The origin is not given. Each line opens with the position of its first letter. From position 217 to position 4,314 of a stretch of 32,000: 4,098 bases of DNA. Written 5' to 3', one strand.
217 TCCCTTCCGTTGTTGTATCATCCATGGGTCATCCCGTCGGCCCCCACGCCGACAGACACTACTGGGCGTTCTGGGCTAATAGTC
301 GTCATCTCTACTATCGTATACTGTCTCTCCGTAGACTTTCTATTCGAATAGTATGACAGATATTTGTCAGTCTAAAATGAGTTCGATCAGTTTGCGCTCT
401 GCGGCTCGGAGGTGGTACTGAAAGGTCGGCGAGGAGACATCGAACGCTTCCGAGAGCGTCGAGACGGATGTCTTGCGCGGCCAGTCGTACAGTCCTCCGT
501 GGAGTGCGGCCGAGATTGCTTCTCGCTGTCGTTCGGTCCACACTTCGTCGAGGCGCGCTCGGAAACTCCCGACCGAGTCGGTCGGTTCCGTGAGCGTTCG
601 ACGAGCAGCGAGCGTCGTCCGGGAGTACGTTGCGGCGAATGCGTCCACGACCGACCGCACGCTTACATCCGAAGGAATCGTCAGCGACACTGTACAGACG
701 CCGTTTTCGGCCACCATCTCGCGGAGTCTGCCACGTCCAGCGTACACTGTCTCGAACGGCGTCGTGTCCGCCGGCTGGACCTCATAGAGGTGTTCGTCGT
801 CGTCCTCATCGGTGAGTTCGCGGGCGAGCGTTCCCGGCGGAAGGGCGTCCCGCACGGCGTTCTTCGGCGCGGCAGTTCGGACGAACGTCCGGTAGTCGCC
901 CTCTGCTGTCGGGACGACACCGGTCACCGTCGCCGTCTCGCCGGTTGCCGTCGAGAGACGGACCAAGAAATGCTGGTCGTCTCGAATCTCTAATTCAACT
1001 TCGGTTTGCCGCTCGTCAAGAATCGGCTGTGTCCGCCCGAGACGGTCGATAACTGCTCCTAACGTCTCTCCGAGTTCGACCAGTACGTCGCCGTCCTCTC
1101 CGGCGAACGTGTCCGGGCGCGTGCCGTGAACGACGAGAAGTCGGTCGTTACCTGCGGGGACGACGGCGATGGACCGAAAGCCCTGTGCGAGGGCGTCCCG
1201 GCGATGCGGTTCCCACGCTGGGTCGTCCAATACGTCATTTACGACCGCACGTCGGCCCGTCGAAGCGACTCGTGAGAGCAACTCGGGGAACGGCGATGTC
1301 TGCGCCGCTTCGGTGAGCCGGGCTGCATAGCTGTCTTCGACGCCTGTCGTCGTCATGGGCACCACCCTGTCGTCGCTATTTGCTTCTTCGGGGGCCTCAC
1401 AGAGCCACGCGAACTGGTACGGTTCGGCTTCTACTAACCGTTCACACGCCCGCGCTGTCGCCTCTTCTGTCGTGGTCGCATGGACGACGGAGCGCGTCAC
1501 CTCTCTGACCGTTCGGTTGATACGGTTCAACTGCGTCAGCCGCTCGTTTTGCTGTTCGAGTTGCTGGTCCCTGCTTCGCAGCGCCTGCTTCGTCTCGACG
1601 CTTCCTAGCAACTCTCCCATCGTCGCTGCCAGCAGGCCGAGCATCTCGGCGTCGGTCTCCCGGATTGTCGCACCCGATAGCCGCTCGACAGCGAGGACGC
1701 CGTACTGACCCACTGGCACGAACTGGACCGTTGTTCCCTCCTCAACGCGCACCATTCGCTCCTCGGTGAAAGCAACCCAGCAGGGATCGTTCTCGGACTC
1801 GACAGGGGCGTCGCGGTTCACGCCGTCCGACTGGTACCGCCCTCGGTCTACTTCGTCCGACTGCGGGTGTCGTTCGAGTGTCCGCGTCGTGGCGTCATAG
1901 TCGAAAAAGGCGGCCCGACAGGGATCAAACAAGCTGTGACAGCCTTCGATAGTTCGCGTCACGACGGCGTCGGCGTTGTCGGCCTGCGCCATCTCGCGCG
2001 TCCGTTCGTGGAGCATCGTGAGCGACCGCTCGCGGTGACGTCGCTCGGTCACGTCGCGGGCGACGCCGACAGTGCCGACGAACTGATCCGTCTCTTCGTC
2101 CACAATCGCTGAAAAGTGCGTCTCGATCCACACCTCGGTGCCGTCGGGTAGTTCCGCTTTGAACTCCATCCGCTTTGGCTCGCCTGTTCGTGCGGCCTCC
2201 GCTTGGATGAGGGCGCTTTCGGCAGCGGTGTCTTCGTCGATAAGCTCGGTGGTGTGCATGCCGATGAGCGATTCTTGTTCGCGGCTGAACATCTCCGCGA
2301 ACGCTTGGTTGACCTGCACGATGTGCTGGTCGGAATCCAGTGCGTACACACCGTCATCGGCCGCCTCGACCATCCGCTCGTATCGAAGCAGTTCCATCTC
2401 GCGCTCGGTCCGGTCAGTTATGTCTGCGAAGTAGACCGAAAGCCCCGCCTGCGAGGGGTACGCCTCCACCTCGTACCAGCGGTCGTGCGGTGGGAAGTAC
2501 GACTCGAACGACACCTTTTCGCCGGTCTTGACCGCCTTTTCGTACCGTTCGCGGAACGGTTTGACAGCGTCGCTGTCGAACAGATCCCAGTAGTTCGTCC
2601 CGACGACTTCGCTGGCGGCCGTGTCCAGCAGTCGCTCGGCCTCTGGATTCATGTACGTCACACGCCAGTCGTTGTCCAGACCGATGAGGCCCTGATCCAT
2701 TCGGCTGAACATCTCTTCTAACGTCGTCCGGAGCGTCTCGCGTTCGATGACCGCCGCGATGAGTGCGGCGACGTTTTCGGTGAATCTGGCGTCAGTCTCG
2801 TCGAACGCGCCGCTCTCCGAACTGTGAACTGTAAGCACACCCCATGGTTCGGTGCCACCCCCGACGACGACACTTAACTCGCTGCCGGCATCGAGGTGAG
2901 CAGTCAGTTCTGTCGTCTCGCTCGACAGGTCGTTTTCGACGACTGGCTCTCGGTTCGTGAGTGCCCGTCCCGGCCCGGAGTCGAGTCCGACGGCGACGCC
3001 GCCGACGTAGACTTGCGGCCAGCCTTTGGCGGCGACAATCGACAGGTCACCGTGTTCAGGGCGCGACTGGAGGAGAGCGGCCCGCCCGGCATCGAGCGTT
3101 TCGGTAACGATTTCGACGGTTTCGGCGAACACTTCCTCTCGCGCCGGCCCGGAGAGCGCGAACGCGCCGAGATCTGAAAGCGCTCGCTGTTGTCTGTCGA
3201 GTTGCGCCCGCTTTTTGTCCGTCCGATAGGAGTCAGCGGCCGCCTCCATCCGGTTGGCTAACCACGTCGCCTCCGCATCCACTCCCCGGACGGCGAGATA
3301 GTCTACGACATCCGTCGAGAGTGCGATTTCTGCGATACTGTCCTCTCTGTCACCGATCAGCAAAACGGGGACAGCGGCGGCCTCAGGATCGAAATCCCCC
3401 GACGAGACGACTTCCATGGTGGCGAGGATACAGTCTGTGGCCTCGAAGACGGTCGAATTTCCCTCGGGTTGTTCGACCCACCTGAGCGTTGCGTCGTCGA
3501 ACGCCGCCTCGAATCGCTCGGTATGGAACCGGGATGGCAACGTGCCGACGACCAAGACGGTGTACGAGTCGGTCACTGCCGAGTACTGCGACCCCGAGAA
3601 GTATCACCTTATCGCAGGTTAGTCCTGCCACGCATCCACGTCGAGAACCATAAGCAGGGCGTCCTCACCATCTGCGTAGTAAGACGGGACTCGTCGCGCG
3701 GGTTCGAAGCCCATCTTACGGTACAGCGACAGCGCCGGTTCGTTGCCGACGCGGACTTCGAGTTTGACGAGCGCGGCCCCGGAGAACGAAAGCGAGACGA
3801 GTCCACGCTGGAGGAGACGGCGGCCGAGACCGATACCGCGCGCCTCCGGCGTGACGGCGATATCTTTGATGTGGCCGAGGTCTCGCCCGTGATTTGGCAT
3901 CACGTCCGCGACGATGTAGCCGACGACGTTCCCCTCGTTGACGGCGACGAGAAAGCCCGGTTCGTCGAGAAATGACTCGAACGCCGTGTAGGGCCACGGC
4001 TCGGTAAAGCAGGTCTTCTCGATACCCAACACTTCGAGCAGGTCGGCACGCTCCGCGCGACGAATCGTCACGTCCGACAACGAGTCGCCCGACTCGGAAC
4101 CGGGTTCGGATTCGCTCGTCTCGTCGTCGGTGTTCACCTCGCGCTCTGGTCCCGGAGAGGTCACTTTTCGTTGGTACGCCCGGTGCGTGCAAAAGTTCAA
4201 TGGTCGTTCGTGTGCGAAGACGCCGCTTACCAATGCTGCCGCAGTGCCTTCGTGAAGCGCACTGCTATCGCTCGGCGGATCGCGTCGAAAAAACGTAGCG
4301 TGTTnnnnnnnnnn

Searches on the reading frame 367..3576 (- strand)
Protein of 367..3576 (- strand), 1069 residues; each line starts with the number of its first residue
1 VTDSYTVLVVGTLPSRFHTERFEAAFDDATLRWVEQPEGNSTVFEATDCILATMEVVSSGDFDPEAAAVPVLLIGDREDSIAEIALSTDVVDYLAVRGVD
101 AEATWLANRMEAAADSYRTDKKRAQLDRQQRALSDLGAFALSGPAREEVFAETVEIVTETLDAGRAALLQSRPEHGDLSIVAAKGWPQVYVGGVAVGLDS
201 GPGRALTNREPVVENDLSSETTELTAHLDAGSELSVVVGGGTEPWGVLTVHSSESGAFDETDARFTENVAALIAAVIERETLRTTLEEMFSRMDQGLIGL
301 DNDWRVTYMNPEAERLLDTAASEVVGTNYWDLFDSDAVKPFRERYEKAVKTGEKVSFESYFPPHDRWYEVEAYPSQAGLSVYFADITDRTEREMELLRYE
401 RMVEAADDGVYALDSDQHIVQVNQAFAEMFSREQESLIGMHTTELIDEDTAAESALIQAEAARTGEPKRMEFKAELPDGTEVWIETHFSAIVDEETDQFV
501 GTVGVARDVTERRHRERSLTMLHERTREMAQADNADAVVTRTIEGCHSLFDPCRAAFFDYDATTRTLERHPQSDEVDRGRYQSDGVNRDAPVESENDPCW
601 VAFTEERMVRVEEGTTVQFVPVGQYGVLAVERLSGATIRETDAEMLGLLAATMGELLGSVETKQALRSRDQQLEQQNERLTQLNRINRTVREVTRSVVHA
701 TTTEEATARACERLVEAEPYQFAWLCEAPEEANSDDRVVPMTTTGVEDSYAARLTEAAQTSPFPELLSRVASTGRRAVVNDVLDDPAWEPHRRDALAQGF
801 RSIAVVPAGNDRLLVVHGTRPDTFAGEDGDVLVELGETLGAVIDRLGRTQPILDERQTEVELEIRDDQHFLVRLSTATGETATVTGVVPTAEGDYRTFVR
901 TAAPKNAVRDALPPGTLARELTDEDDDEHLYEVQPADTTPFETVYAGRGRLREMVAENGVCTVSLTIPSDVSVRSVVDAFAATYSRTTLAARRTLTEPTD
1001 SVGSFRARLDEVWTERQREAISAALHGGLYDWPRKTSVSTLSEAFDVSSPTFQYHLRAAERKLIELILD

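Call 68: search_protein_families(library=pfam, proteins=[window:367-3576:-], max_evalue=0.001)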
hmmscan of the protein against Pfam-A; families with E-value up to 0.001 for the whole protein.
window:367-3576:- (1069 aa): 13 families
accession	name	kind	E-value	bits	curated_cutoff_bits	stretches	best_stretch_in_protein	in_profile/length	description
PF15915.11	BAT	-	9.8e-32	110.4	25.8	1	856-1007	2-156/156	GAF and HTH_10 associated domain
PF08448.16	PAS_4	-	1.8e-29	102.6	23.1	2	404-513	2-109/110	PAS fold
PF00989.32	PAS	-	1.5e-25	89.8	22.6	2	398-507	2-111/113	PAS fold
PF13185.12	GAF_2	-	1.8e-22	80.5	28.6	2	147-278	5-136/136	GAF domain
PF13426.13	PAS_9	-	4.5e-20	72.3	27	2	408-511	2-103/103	PAS domain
PF04967.18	HTH_10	-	1.3e-17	63.7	23.1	1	1014-1065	2-53/53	HTH DNA binding domain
PF01590.32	GAF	-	9.9e-17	62.2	22.4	1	146-277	2-133/133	GAF domain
PF13188.13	PAS_8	-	5.8e-12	45.5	21.8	1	398-447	2-48/65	PAS domain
PF13492.12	GAF_3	-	2.1e-09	38.3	27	1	147-279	3-129/129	GAF domain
PF08447.18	PAS_3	-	1.6e-08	35.1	25.6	1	420-503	2-86/89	PAS fold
PF12860.13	PAS_7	-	8.9e-08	32.7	27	0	405-516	3-114/115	PAS fold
PF13596.12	PAS_10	-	4.3e-06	27.8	22.1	0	286-386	1-105/106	PAS domain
PF24820.1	Diguanyl_cycl_sensor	-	0.00063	20.1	28.1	0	403-452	2-51/109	Diguanylate cyclase-like sensor domain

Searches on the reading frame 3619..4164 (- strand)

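Call 68: search_protein_families(library=pfam, proteins=[window:3619-4164:-], max_evalue=0.001)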
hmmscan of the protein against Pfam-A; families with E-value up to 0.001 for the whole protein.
window:3619-4164:- (181 aa): 5 families
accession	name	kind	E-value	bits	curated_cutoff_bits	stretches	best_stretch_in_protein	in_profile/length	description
PF00583.31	Acetyltransf_1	-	9.4e-19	68.2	20.7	1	45-153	4-116/116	Acetyltransferase (GNAT) family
PF13508.13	Acetyltransf_7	-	1.3e-14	54.8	27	1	70-155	4-84/84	Acetyltransferase (GNAT) domain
PF13673.13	Acetyltransf_10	-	4.2e-10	40.1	23.6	1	59-172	19-124/128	Acetyltransferase (GNAT) domain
PF13527.13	Acetyltransf_9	-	4.5e-07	30.3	25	1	33-155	1-126/127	Acetyltransferase (GNAT) domain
PF08445.16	FR47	-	3.6e-06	27.3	22.1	1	94-156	19-80/86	FR47-like protein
